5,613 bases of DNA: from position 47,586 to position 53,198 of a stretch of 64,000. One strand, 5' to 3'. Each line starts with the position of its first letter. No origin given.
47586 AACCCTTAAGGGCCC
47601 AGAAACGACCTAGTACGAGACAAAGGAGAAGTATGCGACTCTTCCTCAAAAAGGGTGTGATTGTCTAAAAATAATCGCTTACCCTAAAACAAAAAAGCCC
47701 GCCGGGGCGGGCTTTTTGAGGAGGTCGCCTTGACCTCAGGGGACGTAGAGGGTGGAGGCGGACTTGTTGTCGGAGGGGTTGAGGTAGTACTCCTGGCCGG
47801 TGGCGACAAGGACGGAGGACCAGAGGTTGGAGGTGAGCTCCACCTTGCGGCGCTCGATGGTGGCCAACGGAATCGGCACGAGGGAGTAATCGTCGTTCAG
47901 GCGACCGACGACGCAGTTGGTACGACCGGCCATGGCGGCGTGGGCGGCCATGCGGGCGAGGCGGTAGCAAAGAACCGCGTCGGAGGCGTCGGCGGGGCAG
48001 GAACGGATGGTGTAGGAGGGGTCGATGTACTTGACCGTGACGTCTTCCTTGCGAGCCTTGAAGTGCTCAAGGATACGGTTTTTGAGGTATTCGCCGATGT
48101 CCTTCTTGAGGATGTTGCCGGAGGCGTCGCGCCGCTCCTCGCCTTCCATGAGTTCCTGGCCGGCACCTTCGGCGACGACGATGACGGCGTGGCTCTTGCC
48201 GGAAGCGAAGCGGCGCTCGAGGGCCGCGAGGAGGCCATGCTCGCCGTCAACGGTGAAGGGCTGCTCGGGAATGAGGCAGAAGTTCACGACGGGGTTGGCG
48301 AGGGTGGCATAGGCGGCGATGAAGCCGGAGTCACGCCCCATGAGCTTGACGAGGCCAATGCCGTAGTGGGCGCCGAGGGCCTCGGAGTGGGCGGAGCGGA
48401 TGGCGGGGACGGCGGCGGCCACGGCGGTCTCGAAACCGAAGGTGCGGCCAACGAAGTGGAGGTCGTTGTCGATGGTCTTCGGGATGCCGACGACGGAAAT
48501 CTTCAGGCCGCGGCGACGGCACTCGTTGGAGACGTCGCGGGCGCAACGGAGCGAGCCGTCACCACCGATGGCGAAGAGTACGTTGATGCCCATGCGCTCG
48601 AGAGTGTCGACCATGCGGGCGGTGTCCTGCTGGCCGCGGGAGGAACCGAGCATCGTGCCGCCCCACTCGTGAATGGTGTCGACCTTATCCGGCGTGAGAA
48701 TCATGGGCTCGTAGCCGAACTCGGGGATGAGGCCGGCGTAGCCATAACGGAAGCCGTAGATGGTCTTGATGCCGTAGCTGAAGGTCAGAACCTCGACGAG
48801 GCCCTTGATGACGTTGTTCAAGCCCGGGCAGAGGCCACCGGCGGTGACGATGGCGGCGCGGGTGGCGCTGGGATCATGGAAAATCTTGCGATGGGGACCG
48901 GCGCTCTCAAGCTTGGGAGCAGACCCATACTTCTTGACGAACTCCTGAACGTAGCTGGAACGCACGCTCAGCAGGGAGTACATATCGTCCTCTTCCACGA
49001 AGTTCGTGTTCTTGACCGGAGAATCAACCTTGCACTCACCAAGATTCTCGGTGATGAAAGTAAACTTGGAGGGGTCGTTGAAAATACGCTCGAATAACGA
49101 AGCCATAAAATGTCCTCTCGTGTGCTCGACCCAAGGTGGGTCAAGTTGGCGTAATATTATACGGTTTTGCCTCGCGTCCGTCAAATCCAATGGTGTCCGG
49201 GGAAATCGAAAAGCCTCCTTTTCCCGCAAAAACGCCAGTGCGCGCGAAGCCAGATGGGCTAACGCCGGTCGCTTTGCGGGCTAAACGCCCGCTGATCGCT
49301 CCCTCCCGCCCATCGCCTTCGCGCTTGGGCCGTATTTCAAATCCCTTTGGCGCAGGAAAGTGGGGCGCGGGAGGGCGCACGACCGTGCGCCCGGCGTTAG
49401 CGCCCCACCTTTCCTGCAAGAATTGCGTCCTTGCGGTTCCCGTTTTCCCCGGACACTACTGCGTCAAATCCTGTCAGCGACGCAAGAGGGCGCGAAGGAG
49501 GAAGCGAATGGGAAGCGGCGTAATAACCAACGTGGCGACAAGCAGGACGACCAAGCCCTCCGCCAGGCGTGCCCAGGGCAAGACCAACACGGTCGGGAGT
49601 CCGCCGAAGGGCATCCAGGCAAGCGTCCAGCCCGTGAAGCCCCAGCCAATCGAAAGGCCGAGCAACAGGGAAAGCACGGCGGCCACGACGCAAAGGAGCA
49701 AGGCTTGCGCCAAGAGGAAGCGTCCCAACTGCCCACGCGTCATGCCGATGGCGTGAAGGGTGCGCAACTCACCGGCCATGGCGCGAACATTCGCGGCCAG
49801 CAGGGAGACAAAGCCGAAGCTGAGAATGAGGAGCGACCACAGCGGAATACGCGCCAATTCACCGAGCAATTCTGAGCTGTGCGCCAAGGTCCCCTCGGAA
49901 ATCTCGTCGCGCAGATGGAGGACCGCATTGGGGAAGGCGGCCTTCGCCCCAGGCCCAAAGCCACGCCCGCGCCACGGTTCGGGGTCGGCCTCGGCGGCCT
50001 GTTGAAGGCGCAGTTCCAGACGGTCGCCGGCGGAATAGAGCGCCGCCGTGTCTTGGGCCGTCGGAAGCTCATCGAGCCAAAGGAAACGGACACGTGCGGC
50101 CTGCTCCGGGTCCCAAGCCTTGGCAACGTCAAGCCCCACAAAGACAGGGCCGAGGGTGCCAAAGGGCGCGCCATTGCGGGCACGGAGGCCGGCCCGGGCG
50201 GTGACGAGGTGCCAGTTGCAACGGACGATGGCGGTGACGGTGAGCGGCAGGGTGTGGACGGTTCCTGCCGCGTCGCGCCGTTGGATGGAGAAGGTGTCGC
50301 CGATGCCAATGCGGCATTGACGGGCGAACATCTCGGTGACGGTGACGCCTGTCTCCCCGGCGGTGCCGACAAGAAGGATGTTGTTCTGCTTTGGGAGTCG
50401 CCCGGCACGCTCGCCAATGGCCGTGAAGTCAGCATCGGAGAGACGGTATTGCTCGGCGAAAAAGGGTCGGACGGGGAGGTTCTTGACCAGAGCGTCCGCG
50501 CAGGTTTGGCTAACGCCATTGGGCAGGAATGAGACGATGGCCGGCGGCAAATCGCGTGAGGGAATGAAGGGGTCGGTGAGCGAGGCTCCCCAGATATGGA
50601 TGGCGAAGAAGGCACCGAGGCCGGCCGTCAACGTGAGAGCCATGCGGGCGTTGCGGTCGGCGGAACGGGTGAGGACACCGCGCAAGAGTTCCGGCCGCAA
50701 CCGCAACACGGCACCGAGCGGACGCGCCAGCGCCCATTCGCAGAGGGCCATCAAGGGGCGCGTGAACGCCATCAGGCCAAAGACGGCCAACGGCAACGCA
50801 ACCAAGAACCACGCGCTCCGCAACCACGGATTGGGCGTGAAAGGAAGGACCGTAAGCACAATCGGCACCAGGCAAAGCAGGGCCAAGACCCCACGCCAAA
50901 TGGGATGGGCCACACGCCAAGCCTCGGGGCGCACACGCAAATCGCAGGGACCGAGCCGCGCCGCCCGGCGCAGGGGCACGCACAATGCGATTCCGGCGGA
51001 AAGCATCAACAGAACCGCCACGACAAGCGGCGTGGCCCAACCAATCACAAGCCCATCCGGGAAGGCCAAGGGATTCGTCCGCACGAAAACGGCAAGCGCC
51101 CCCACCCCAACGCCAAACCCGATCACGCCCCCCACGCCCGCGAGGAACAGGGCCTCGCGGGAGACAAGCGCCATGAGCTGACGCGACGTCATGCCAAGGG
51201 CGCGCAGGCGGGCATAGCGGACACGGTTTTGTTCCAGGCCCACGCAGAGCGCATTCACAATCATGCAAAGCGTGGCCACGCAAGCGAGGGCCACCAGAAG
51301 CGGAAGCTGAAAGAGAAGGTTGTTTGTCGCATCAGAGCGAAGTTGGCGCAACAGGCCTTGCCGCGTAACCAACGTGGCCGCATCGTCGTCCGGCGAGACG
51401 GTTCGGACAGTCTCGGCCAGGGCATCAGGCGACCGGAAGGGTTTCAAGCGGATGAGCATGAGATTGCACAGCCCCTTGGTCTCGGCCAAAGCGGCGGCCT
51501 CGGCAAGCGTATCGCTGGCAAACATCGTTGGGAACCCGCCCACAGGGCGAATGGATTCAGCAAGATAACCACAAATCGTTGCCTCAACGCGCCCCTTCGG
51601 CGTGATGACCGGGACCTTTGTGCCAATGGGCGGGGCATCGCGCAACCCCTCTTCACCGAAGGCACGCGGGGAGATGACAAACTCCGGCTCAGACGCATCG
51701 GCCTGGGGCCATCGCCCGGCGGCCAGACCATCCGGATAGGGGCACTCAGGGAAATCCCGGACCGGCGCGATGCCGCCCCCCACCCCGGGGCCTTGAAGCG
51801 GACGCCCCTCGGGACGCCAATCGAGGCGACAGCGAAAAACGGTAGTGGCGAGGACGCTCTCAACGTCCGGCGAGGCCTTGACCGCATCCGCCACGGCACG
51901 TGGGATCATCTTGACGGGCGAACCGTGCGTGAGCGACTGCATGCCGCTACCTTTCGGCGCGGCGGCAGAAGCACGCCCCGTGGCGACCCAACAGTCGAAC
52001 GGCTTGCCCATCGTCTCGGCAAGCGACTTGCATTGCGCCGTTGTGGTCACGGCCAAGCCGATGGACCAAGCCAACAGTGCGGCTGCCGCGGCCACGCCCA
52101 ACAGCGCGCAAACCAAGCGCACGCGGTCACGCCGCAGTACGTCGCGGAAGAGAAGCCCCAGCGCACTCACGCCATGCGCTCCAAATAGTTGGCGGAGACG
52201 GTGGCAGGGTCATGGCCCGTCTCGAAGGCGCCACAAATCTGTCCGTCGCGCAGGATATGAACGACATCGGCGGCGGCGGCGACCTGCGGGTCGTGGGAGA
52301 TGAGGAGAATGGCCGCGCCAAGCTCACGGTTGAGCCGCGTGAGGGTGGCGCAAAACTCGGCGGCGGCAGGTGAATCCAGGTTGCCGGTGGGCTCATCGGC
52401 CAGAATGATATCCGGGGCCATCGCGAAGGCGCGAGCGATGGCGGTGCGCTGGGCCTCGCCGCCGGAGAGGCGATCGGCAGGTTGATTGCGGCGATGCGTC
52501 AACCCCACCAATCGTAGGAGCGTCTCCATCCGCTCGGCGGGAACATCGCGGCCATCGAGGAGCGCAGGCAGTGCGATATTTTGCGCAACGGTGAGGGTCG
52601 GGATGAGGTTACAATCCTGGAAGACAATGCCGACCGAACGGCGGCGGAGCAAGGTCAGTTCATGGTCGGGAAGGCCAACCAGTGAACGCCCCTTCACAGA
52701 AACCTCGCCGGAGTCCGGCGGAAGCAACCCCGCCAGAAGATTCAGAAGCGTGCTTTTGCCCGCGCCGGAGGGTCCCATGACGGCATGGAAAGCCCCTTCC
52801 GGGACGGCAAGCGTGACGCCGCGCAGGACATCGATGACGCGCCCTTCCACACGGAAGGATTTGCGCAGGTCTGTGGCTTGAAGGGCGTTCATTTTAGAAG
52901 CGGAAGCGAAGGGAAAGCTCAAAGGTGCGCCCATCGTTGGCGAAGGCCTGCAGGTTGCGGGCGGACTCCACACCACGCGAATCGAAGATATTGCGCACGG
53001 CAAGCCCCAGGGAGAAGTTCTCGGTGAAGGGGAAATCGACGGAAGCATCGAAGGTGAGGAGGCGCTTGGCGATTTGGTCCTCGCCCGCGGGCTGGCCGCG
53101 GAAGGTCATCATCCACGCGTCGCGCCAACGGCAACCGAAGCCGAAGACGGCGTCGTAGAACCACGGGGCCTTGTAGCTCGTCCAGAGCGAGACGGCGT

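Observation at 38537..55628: Family B: a second ~270-bp MITE sharing its termini with family A, with a clean 10-bp target-site duplication at one copy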

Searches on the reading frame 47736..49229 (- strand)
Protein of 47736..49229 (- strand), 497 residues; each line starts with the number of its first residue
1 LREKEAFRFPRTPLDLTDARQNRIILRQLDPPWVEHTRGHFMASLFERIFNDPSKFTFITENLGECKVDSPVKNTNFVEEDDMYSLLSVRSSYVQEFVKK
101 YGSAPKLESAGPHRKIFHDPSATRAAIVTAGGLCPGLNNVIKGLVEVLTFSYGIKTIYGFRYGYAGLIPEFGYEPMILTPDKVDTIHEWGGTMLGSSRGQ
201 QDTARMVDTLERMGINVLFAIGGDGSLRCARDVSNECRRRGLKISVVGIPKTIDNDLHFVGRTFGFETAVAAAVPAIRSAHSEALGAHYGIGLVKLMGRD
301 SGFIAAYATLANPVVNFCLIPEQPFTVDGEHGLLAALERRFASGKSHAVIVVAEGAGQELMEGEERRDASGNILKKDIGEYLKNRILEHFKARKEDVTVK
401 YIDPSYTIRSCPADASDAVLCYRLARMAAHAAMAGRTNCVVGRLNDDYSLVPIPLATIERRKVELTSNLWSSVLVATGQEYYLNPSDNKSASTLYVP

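Call 13: search_protein_families(library=pfam, proteins=[window:47736-49229:-])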
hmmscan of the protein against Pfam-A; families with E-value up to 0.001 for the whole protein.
window:47736-49229:- (497 aa): 1 family
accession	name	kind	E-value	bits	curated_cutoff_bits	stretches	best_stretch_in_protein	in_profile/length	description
PF00365.25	PFK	-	4.3e-60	203.9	30.9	1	124-430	1-275/277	Phosphofructokinase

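Call 72: find_homologous_proteins(query=window:47736-49106:-, max_evalue=1e-50)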
Query window:47736-49106:- (456 aa): 8000 proteins with E <= 1e-50 among 8000 candidates; the best 120 are listed.
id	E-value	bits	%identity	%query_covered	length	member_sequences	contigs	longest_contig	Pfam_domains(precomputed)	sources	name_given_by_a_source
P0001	0.0e+0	1024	99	100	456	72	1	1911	PF00365.26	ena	-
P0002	8.9e-273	923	89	100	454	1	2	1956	PF00365.26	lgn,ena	-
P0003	9.0e-273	923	89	100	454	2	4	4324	PF00365.26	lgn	-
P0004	2.4e-269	912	88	100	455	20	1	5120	PF00365.26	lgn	-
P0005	5.9e-269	910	87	100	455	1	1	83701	PF00365.26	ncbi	-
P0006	9.6e-269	910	87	100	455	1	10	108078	PF00365.26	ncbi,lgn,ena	-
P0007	2.0e-268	909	87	100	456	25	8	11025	PF00365.26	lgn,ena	-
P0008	3.4e-268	908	87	100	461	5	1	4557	PF00365.26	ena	-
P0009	5.7e-268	907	87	100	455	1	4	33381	PF00365.26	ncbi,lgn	-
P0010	2.3e-264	895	86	100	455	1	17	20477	PF00365.26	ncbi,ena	-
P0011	3.5e-264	895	86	100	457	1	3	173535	PF00365.26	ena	-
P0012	6.0e-264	894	86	100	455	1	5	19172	PF00365.26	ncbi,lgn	-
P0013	8.2e-264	893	86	100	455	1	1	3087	PF00365.26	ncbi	-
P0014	1.1e-263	893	86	100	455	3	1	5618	PF00365.26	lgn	-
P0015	1.1e-263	893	85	100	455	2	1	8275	PF00365.26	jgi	-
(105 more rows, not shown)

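Call 73: find_encoding_contigs(protein=P0006, flank=10000, max_places=3)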
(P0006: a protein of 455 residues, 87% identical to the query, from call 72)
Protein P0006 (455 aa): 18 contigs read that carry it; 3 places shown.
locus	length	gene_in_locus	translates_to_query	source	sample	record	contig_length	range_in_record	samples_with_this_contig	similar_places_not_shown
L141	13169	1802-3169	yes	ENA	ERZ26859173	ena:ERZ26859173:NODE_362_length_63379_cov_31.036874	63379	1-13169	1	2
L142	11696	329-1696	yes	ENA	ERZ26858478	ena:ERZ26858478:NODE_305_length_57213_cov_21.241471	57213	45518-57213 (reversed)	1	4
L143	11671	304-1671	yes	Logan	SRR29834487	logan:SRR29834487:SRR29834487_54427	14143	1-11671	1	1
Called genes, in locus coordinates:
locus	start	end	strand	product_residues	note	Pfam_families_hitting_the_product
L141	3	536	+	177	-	?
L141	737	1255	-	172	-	-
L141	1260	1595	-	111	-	-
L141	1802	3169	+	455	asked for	PF00365:PFK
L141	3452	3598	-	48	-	-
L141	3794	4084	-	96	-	-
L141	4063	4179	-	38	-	-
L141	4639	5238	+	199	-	-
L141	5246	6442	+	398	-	PF13439:Glyco_transf_4 (weak), PF20706:GT4-conflict, PF00534:Glycos_transf_1, PF13692:Glyco_trans_1_4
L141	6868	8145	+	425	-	PF08529:NusA_N, PF00575:S1, PF13184:KH_NusA_1st, PF26594:KH_NusA_2nd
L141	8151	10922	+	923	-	PF04760:IF2_N, PF00009:GTP_EFTU, PF01926:MMR_HSR1, PF22042:EF-G_D2, PF11987:IF-2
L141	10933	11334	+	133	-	PF02033:RBFA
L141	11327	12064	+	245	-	PF01509:TruB_N, PF16198:TruB_C_2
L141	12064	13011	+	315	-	PF06574:FAD_syn, PF01687:Flavokinase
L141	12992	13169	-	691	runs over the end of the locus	PF00999:Na_H_Exchanger, PF02080:TrkA_C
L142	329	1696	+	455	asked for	PF00365:PFK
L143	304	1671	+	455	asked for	PF00365:PFK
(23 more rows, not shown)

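Call 74: find_encoding_contigs(protein=P0011, flank=10000, max_places=2)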
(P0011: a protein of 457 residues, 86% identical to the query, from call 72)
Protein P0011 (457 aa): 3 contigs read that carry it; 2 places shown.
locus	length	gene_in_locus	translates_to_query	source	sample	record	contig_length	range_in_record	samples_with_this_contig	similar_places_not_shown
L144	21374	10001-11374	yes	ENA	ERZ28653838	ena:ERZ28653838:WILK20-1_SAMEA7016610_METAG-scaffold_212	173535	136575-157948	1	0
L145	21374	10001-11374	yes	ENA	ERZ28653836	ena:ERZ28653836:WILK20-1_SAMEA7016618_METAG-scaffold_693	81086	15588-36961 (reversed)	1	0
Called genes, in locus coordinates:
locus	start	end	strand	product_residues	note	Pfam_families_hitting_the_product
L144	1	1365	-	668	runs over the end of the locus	PF01379:Porphobil_deam, PF00590:TP_methylase, PF02602:HEM4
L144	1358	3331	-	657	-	PF13500:AAA_26, PF02826:2-Hacid_dh_C (faint), PF13241:NAD_binding_7, PF05201:GlutR_N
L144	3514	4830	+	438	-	PF01964:ThiC_Rad_SAM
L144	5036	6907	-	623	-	PF17297:PEPCK_N, PF00821:PEPCK_GTP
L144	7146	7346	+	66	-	PF01197:Ribosomal_L31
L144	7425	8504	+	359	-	PF03462:PCRF, PF00472:RF-1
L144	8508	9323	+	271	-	PF05099:TerB, PF00226:DnaJ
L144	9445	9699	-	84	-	PF12637:TSCPD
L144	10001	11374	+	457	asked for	PF00365:PFK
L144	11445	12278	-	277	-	PF00520:Ion_trans, PF07885:Ion_trans_2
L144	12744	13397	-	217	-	-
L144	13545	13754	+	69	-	-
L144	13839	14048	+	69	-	-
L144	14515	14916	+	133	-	-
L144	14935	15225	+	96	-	-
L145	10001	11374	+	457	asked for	PF00365:PFK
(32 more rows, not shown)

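Call 76: find_encoding_contigs(protein=P0004, flank=5000, max_places=3)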
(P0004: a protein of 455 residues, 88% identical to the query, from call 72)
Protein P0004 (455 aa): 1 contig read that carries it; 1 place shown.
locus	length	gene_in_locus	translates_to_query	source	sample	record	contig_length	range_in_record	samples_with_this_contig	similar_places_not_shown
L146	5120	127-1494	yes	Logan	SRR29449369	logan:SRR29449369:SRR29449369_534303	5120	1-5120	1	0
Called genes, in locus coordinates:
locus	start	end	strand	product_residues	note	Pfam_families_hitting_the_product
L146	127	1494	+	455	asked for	PF00365:PFK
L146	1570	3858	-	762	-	PF16371:MetallophosN, PF00149:Metallophos, PF13360:PQQ_2, PF01011:PQQ (faint), PF13570:Beta-prop_ACSF4, PF13360:PQQ_2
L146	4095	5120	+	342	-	?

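Call 77: find_encoding_contigs(protein=P0003, flank=5000, max_places=4)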
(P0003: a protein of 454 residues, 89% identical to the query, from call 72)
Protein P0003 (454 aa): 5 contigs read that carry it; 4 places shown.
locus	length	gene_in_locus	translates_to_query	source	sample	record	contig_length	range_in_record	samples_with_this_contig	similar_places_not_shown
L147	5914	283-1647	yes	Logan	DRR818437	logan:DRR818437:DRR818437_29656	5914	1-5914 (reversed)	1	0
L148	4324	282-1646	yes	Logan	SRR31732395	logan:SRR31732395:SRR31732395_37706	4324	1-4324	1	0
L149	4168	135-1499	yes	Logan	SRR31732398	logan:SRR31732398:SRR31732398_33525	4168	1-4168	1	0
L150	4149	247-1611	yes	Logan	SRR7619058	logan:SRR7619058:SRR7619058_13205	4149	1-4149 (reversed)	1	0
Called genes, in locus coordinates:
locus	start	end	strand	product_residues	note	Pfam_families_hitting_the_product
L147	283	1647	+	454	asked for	PF00365:PFK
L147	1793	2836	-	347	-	PF00149:Metallophos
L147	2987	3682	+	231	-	-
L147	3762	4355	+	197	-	-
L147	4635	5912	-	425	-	?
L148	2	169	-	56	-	?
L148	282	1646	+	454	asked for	PF00365:PFK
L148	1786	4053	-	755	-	PF16371:MetallophosN, PF00149:Metallophos, PF13360:PQQ_2, PF13570:Beta-prop_ACSF4 (weak), PF01011:PQQ (faint), PF13360:PQQ_2, PF13570:Beta-prop_ACSF4, PF13360:PQQ_2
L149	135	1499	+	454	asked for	PF00365:PFK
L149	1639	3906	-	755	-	PF16371:MetallophosN, PF00149:Metallophos, PF13360:PQQ_2, PF13570:Beta-prop_ACSF4 (weak), PF01011:PQQ (faint), PF13360:PQQ_2, PF13570:Beta-prop_ACSF4, PF13360:PQQ_2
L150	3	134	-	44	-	?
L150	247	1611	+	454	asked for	PF00365:PFK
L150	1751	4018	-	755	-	PF16371:MetallophosN, PF00149:Metallophos, PF13360:PQQ_2, PF13570:Beta-prop_ACSF4 (weak), PF01011:PQQ (faint), PF13360:PQQ_2, PF13570:Beta-prop_ACSF4, PF13360:PQQ_2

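Call 82: find_encoding_contigs(protein=P0001, flank=5000, max_places=5)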
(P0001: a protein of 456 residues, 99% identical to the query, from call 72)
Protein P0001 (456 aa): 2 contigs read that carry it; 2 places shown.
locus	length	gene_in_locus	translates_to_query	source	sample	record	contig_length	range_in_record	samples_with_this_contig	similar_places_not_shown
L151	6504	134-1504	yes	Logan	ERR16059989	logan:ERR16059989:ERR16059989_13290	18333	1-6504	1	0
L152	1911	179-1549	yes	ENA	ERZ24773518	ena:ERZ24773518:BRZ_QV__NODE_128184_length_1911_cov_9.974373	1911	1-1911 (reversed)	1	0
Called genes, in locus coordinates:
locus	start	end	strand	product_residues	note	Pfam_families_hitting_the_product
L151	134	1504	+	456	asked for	PF00365:PFK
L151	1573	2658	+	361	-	PF01757:Acyl_transf_3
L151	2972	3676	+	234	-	PF03466:LysR_substrate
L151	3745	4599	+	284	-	PF00248:Aldo_ket_red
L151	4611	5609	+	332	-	PF00248:Aldo_ket_red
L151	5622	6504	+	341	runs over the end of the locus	PF12740:PETase (faint), PF02129:Peptidase_S15 (weak), PF01738:DLH (weak), PF00561:Abhydrolase_1 (weak), PF12697:Abhydrolase_6 (weak)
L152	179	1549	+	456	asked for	PF00365:PFK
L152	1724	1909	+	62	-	?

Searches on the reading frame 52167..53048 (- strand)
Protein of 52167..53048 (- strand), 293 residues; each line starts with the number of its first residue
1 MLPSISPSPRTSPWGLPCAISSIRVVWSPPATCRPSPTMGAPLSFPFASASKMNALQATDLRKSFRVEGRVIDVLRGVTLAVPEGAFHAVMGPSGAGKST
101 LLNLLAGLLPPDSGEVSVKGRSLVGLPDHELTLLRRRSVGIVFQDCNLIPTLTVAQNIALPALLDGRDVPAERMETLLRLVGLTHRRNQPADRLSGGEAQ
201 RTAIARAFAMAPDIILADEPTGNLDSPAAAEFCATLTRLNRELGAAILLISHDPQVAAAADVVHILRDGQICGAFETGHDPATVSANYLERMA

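Call 13: search_protein_families(library=pfam, proteins=[window:52167-53048:-])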
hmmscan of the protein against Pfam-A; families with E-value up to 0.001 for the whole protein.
window:52167-53048:- (293 aa): 6 families
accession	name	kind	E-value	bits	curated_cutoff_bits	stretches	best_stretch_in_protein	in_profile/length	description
PF00005.33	ABC_tran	-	6.1e-34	118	25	1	75-221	1-136/137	ABC transporter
PF13481.12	AAA_25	-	2.9e-05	24.2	27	0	82-105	30-53/195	AAA domain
PF13304.12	AAA_21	-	3.8e-05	24.4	27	0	87-109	1-23/304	AAA domain, putative AbiEii toxin, Type IV TA system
PF02463.25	SMC_N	-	0.00018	21.4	40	0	162-263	111-208/220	RecF/RecN/SMC N terminal domain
PF03193.22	RsgA_GTPase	-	0.00024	21.4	30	1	86-118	107-139/174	RsgA GTPase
PF13555.12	AAA_29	-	0.00053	20.1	27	1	83-113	20-50/61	P-loop containing region of AAA domain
